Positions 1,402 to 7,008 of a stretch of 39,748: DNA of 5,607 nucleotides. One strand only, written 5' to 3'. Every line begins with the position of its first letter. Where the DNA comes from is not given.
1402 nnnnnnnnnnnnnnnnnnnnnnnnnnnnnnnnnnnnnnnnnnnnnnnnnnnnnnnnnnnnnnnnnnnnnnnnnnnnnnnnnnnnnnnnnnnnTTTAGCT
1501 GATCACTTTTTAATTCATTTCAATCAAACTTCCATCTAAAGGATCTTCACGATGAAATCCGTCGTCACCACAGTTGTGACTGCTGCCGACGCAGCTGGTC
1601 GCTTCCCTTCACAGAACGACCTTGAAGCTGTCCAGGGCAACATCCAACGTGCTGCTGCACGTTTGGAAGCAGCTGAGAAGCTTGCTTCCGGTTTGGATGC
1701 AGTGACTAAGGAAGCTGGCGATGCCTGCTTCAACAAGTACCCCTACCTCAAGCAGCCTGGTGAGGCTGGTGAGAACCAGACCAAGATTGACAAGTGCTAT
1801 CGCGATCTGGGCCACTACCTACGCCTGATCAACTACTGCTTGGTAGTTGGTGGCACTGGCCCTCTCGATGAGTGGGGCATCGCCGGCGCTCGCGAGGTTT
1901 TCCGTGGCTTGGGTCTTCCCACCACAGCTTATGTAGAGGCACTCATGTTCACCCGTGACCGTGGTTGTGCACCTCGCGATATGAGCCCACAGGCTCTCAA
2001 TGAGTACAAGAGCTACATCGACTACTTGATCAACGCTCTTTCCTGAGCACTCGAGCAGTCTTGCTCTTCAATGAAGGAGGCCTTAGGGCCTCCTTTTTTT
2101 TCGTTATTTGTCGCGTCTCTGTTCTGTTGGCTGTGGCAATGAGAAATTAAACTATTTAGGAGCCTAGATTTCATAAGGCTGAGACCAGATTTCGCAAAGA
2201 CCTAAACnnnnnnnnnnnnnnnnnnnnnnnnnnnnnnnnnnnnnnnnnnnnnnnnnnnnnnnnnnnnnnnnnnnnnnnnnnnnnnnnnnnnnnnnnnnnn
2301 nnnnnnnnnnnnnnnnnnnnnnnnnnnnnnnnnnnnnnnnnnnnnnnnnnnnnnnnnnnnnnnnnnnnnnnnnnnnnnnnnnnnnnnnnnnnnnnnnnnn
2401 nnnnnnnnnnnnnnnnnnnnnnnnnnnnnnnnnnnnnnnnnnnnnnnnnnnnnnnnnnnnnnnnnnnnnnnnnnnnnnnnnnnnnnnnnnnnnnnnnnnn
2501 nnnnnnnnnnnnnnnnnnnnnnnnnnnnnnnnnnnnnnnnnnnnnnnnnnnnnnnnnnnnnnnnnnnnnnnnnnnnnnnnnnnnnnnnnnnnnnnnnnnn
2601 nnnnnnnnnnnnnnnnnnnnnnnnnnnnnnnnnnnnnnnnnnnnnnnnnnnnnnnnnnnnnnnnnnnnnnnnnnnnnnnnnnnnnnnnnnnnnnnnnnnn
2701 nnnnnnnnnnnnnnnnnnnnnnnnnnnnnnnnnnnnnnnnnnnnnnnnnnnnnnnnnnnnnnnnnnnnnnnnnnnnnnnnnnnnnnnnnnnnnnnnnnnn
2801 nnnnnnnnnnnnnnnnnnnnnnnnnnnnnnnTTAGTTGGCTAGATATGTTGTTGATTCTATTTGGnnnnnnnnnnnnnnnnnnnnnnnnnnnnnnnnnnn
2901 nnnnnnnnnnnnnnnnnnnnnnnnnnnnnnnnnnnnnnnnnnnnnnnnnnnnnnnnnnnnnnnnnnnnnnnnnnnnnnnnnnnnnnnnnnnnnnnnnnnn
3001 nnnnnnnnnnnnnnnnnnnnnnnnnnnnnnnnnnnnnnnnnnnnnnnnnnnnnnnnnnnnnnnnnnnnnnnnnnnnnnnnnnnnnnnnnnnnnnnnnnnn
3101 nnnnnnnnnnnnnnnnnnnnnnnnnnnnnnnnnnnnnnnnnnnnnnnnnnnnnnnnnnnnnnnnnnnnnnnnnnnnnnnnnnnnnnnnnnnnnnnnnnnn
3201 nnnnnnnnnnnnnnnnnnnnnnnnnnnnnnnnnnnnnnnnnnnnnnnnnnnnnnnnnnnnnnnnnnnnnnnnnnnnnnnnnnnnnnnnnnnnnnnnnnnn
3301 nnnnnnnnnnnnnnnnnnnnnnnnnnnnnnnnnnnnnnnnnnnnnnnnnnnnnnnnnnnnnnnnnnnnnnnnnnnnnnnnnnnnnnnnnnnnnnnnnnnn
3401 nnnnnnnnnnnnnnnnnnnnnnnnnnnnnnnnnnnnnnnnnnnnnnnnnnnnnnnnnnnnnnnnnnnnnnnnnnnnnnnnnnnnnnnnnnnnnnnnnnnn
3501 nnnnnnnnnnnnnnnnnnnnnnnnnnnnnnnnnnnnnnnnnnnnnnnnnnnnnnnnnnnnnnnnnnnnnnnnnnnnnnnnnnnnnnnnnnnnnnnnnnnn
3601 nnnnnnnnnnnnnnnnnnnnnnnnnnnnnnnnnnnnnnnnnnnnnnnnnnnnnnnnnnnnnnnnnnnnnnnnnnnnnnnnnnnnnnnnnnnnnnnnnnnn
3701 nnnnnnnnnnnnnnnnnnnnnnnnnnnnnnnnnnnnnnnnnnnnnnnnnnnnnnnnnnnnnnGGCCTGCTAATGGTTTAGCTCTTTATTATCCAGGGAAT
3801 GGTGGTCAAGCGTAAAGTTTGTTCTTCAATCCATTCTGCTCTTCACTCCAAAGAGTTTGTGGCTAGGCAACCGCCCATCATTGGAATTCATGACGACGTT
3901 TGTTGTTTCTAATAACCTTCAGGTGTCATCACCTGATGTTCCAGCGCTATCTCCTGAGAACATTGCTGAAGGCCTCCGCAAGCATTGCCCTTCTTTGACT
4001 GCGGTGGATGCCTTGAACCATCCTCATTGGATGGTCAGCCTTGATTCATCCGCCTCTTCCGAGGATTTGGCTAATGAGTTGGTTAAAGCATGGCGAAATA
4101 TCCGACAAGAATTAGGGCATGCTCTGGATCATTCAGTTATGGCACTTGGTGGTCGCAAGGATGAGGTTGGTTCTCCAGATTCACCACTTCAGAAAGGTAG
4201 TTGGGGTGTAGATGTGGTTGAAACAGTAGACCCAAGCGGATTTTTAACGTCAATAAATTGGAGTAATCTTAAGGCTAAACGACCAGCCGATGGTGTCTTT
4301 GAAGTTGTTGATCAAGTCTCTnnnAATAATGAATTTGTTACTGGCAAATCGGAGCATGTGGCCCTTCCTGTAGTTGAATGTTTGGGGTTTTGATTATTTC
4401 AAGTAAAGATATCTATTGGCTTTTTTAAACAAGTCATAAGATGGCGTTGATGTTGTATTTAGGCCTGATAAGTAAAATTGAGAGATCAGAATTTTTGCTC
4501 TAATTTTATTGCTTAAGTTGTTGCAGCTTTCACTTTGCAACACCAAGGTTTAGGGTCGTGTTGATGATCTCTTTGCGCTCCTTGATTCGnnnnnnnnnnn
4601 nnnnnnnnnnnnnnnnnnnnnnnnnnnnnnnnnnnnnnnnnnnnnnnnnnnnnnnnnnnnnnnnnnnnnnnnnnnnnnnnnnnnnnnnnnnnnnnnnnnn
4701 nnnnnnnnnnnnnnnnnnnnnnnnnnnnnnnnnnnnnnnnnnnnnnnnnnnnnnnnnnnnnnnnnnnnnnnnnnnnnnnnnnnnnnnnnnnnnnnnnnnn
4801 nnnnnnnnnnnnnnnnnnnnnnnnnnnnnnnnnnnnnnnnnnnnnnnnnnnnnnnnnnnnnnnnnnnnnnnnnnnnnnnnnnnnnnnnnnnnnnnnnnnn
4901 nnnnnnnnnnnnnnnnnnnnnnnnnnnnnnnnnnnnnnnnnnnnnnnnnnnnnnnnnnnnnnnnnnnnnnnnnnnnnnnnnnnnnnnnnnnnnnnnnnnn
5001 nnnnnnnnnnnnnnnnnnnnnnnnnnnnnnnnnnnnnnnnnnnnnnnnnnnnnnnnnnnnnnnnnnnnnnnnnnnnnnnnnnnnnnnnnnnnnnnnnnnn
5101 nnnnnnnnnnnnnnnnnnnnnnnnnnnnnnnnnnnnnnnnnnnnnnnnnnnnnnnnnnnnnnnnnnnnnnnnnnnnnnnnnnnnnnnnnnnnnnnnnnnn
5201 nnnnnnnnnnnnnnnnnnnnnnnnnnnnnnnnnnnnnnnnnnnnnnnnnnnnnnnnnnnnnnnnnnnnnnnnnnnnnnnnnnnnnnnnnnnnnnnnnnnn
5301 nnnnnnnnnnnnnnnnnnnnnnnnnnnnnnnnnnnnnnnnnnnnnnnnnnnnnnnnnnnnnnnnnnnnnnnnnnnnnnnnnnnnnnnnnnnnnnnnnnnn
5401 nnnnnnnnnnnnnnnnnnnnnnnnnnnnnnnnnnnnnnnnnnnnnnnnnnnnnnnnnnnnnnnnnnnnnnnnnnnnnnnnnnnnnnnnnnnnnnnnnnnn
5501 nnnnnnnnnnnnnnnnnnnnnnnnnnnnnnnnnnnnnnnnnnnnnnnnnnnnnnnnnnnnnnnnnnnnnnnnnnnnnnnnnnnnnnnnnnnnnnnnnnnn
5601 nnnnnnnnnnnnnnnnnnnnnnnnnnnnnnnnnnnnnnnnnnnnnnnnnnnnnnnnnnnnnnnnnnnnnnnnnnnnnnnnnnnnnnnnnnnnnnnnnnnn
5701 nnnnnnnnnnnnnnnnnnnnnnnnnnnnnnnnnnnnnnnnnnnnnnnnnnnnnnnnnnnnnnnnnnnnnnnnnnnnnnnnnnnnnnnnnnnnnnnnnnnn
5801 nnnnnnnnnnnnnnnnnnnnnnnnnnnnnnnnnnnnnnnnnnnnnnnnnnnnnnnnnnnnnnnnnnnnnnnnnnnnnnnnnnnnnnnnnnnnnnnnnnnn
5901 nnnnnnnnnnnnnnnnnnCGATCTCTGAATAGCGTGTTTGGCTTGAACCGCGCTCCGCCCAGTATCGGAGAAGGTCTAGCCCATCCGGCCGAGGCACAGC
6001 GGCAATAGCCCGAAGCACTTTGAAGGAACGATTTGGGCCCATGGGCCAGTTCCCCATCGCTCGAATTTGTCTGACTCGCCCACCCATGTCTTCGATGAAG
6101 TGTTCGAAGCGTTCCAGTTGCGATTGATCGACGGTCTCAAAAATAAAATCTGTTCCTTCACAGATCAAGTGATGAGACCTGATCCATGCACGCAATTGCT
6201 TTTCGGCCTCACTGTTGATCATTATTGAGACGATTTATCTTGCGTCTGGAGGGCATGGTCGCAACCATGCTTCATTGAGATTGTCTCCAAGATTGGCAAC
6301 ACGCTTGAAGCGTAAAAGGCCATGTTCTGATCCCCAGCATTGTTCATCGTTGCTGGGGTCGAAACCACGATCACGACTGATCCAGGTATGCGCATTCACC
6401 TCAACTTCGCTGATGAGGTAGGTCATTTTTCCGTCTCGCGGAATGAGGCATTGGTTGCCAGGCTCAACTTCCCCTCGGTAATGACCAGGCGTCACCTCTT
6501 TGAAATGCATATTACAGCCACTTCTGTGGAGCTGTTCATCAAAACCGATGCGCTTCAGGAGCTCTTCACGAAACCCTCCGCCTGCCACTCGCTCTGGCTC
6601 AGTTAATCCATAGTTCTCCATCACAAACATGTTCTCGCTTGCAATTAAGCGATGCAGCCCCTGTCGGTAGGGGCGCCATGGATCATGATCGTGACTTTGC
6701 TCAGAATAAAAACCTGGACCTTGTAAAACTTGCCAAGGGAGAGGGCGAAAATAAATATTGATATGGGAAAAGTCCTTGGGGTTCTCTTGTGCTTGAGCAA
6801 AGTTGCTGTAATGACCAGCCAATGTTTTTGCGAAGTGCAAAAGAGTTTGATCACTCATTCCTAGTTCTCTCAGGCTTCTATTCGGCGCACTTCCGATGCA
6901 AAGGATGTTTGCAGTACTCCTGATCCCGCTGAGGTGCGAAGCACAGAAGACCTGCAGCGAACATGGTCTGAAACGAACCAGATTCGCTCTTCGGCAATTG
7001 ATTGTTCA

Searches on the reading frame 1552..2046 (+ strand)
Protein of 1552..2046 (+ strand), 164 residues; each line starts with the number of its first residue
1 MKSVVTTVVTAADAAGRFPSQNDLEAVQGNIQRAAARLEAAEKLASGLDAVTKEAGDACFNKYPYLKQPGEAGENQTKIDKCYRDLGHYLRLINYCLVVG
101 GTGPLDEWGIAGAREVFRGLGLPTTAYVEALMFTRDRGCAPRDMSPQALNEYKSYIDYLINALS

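Call 9: search_protein_families(library=ncbifam, proteins=[window:1552-2043:+], max_evalue=0.001)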
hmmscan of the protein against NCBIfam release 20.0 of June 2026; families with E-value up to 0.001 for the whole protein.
window:1552-2043:+ (164 aa): 6 families
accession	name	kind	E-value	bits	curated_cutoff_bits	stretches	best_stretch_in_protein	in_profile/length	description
NF058506.1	phy_ery_CpeA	equivalog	3.2e-88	294.3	225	1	1-164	1-164/164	C-phycoerythrin subunit alpha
TIGR01338.1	phycocy_alpha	equivalog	2.7e-38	131.5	269.45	1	2-164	1-161/161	C-phycocyanin subunit alpha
NF058521.1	allophyco_ApcA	equivalog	1.1e-28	100.2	270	1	3-163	2-160/161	allophycocyanin subunit alpha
TIGR01337.1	apcB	equivalog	1.8e-19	70.3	228.15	1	4-164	3-163/167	allophycocyanin subunit beta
TIGR01339.1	phycocy_beta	equivalog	1.6e-14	54.2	279.3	1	4-127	3-126/171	C-phycocyanin subunit beta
NF058508.1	phy_ery_CpeB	equivalog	4.6e-12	46.1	275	1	7-139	7-139/181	phycoerythrin subunit beta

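Call 26: find_encoding_contigs(protein=window:1552-2046:+, flank=10000, max_places=6)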
Protein window:1552-2046:+ (164 aa): 22 contigs read that carry it; 6 places shown.
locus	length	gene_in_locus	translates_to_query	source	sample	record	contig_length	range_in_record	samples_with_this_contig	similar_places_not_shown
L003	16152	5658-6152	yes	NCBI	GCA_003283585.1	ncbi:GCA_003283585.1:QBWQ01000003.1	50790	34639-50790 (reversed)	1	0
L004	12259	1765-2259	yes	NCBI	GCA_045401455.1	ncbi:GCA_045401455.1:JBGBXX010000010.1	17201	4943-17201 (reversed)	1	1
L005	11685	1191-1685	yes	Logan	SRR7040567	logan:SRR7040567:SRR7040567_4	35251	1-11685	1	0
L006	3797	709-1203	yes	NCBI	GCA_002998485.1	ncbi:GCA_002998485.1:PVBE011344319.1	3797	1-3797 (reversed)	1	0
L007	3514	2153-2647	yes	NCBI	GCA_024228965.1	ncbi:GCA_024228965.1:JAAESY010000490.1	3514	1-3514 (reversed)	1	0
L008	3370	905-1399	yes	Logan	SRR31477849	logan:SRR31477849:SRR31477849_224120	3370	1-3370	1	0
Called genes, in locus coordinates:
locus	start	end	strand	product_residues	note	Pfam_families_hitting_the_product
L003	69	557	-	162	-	PF00502:Phycobilisome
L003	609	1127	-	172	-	PF00502:Phycobilisome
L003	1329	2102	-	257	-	PF05996:Fe_bilin_red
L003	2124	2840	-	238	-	PF05996:Fe_bilin_red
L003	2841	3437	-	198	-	PF09367:CpeS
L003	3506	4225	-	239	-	PF01126:Heme_oxygenase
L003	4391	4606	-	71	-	-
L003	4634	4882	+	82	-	-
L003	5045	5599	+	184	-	PF00502:Phycobilisome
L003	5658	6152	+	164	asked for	PF00502:Phycobilisome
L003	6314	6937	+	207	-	PF02985:HEAT (faint), PF13646:HEAT_2, PF13513:HEAT_EZ (faint), PF03130:HEAT_PBS (faint), PF13646:HEAT_2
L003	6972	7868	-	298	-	PF02985:HEAT (faint), PF13646:HEAT_2, PF03130:HEAT_PBS (faint), PF13513:HEAT_EZ (faint), PF01602:Adaptin_N (faint), PF12717:Cnd1 (faint), PF13646:HEAT_2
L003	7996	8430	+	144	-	PF10847:DUF2656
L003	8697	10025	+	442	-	PF13646:HEAT_2 (faint), PF00514:Arm (faint)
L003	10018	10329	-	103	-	-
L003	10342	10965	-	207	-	PF06206:CpeT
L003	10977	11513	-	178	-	PF09367:CpeS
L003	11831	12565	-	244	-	PF00427:PBS_linker_poly, PF01383:CpcD (weak)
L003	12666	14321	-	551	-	PF00427:PBS_linker_poly, PF01383:CpcD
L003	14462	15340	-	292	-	PF00427:PBS_linker_poly, PF01383:CpcD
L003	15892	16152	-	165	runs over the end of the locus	PF00502:Phycobilisome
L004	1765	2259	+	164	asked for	PF00502:Phycobilisome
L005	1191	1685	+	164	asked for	PF00502:Phycobilisome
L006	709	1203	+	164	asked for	PF00502:Phycobilisome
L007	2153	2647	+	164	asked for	PF00502:Phycobilisome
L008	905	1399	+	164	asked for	PF00502:Phycobilisome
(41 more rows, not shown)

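Call 31: find_homologous_proteins(query=L003:72-557:-, max_evalue=1e-60)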
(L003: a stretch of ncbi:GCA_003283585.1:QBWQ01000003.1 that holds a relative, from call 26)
Query L003:72-557:- (162 aa): 2916 proteins with E <= 1e-60 among 3337 candidates; the best 120 are listed.
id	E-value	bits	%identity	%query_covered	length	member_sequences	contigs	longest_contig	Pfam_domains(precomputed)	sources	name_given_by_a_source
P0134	7.9e-101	352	100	100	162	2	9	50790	PF00502.26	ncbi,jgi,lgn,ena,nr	ncbi:MAG: phycocyanin subunit alpha [Prochlorococcus sp.]|nr:phycocyanin subunit alpha [Prochlorococ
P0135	2.5e-90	318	90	100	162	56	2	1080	PF00502.26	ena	-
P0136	3.9e-90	318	88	99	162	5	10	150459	PF00502.26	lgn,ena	-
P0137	1.6e-89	316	88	100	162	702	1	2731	PF00502.26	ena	-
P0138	2.1e-88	312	86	100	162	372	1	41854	PF00502.26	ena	-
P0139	1.9e-87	309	87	99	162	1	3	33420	PF00502.26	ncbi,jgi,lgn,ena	jgi:phycocyanin alpha chain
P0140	2.6e-87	308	86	99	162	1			PF00502.26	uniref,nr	uniref:C-phycocyanin alpha subunit n=1 Tax=Limnospira platensis TaxID=118562 RepID=PHCA_LIMPL|nr:Rec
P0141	4.1e-87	308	86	100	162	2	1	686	PF00502.26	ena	-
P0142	4.9e-87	307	85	99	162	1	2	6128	PF00502.26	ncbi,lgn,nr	ncbi:MAG: phycocyanin subunit alpha [Synechococcales cyanobacterium RM1_1_8]|nr:phycocyanin subunit 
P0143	9.1e-87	307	85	99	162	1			PF00502.26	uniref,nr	uniref:Phycocyanin alpha chain n=1 Tax=Leptolyngbya sp. N62DM TaxID=574115 RepID=A0A067XG68_9CYAN|nr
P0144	1.2e-86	306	85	99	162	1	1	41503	PF00502.26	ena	-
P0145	1.2e-86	306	85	99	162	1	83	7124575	PF00502.26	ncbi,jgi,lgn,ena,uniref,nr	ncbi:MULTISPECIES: phycocyanin subunit alpha [Oscillatoriales]|jgi:phycocyanin alpha chain|uniref:C-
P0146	2.1e-86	305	84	99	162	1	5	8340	PF00502.26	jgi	jgi:phycocyanin alpha chain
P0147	2.2e-86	305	84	99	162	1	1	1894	PF00502.26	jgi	-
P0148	2.9e-86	305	86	99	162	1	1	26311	PF00502.26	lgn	-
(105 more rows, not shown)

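Call 32: find_encoding_contigs(protein=P0134, flank=10000, max_places=10)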
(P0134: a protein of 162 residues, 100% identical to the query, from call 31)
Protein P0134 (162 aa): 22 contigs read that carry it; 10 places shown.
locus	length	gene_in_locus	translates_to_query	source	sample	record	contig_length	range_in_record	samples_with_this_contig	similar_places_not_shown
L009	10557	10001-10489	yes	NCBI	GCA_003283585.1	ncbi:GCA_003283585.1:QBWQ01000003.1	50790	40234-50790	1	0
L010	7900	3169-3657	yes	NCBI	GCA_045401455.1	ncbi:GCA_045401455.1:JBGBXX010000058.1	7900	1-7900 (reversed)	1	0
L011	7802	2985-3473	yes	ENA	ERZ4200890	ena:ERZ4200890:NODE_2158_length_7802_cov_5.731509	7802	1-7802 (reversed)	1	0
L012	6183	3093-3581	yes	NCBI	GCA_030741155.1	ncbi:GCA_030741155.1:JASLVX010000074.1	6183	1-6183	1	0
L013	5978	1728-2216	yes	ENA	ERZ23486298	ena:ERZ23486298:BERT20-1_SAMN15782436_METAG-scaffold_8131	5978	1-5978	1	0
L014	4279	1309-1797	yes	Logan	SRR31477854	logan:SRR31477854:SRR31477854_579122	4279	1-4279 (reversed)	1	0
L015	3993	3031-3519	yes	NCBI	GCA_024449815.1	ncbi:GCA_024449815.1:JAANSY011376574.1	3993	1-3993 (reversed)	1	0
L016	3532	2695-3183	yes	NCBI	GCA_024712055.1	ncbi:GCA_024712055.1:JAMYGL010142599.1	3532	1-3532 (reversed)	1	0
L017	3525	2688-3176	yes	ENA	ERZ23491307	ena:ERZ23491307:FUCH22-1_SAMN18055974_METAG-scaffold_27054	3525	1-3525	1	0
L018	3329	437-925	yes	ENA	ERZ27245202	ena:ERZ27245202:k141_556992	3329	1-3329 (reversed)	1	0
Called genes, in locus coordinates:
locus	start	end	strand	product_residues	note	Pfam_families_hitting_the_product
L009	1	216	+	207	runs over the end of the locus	PF06206:CpeT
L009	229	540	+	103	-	-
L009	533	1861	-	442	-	PF13646:HEAT_2 (faint), PF00514:Arm (faint)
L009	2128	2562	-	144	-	PF10847:DUF2656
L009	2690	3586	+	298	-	PF02985:HEAT (faint), PF13646:HEAT_2, PF03130:HEAT_PBS (faint), PF13513:HEAT_EZ (faint), PF01602:Adaptin_N (faint), PF12717:Cnd1 (faint), PF13646:HEAT_2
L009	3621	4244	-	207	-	PF02985:HEAT (faint), PF13646:HEAT_2, PF13513:HEAT_EZ (faint), PF03130:HEAT_PBS (faint), PF13646:HEAT_2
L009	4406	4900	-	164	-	PF00502:Phycobilisome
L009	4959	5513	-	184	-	PF00502:Phycobilisome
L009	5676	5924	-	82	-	-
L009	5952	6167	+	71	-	-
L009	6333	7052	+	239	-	PF01126:Heme_oxygenase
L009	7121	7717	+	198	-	PF09367:CpeS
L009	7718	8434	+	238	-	PF05996:Fe_bilin_red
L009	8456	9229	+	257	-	PF05996:Fe_bilin_red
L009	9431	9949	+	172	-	PF00502:Phycobilisome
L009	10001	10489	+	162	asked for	PF00502:Phycobilisome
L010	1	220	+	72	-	PF01126:Heme_oxygenase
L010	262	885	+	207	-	PF09367:CpeS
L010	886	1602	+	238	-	PF05996:Fe_bilin_red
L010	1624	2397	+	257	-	PF05996:Fe_bilin_red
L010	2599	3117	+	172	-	PF00502:Phycobilisome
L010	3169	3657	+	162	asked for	PF00502:Phycobilisome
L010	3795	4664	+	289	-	PF13513:HEAT_EZ (faint), PF03130:HEAT_PBS (weak), PF13646:HEAT_2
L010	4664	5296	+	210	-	PF03130:HEAT_PBS (faint), PF13646:HEAT_2, PF02985:HEAT (faint), PF13646:HEAT_2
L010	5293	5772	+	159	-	PF01451:LMWPc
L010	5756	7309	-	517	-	PF02569:Pantoate_ligase, PF02224:Cytidylate_kin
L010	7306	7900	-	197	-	PF03330:DPBB_1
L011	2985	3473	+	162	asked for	PF00502:Phycobilisome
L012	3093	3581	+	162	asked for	PF00502:Phycobilisome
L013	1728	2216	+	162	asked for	PF00502:Phycobilisome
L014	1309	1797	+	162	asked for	PF00502:Phycobilisome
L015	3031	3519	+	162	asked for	PF00502:Phycobilisome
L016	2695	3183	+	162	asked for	PF00502:Phycobilisome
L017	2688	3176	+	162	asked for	PF00502:Phycobilisome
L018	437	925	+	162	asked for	PF00502:Phycobilisome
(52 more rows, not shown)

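Call 34: search_protein_families(library=ncbifam, proteins=[L010:3795-4661:+, L010:4664-5293:+, L010:5293-5769:+], max_evalue=0.001)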
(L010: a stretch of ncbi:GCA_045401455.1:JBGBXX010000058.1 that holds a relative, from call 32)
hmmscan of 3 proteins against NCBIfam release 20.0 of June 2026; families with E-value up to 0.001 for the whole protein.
L010:3795-4661:+ (289 aa): 4 families
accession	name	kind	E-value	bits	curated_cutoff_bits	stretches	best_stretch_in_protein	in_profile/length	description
NF058502.1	phyc_lyase_CpcE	equivalog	1.1e-65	221.7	330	1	17-289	5-260/260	C-phycocyanin alpha-cysteine-84 phycocyanobilin lyase subunit CpcE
NF058505.1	phyc_lyase_CpeY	equivalog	3.4e-13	48.9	600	1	181-273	148-240/419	C-phycoerythrin alpha-cysteine-82 phycoerythrobilin lyase CpeY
NF045915.1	PhycobilmeDegNblB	equivalog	1.4e-06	28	300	0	85-138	145-198/214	phycobilisome degradation protein NblB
NF045662.1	DVU0298_fam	equivalog_domain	6.2e-06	25.9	75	0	99-138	143-182/213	DVU0298 family protein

L010:4664-5293:+ (210 aa): 1 family
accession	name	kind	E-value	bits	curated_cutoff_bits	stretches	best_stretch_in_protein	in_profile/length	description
NF058515.1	phyc_lyase_CpcF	equivalog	1.7e-65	220.3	220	1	6-204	2-200/200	C-phycocyanin alpha-cysteine-84 phycocyanobilin lyase subunit CpcF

L010:5293-5769:+ (159 aa): 4 families
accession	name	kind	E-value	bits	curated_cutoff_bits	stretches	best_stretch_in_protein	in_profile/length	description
NF008486.0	PRK11391.1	equivalog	3.9e-19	69.6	247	1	5-156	9-147/148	phosphotyrosine-protein phosphatase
NF007520.0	PRK10126.1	equivalog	7.8e-18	65.3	243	1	2-150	2-137/147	low molecular weight protein-tyrosine-phosphatase Wzb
TIGR02691.1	arsC_pI258_fam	equivalog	1.2e-05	25.5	174.3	1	6-103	2-91/129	arsenate reductase (thioredoxin)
NF010053.0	PRK13530.1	subfamily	0.00077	19.8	215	1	5-92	6-85/133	arsenate reductase (thioredoxin)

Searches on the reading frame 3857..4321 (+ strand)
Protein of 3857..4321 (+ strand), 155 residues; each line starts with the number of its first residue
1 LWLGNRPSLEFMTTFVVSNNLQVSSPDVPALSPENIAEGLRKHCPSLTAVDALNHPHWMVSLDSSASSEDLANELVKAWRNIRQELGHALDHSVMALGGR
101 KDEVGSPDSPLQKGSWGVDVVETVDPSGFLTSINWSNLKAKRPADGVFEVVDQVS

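Call 9: search_protein_families(library=ncbifam, proteins=[window:3857-4321:+], max_evalue=0.001)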
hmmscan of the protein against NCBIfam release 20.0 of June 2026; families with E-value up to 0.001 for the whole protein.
window:3857-4321:+ (155 aa): 0 families

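Call 30: search_protein_families(library=pfam, proteins=[window:3857-4321:+], max_evalue=0.001)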
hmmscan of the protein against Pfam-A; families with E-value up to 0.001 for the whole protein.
window:3857-4321:+ (155 aa): 1 family
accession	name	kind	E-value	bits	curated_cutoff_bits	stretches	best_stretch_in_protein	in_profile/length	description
PF10847.13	DUF2656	-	6.5e-36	123.9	28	1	15-144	2-141/141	Protein of unknown function (DUF2656)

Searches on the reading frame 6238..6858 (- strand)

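Call 9: search_protein_families(library=ncbifam, proteins=[window:6238-6858:-], max_evalue=0.001)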
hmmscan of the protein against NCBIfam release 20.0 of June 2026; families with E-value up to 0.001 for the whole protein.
window:6238-6858:- (207 aa): 0 families

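Call 30: search_protein_families(library=pfam, proteins=[window:6238-6858:-], max_evalue=0.001)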
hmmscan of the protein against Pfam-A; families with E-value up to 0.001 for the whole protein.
window:6238-6858:- (207 aa): 1 family
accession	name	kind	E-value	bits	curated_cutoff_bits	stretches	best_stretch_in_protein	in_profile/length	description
PF06206.17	CpeT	-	8.3e-60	202.2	21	1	9-186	2-181/181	CpeT/CpcT family (DUF1001)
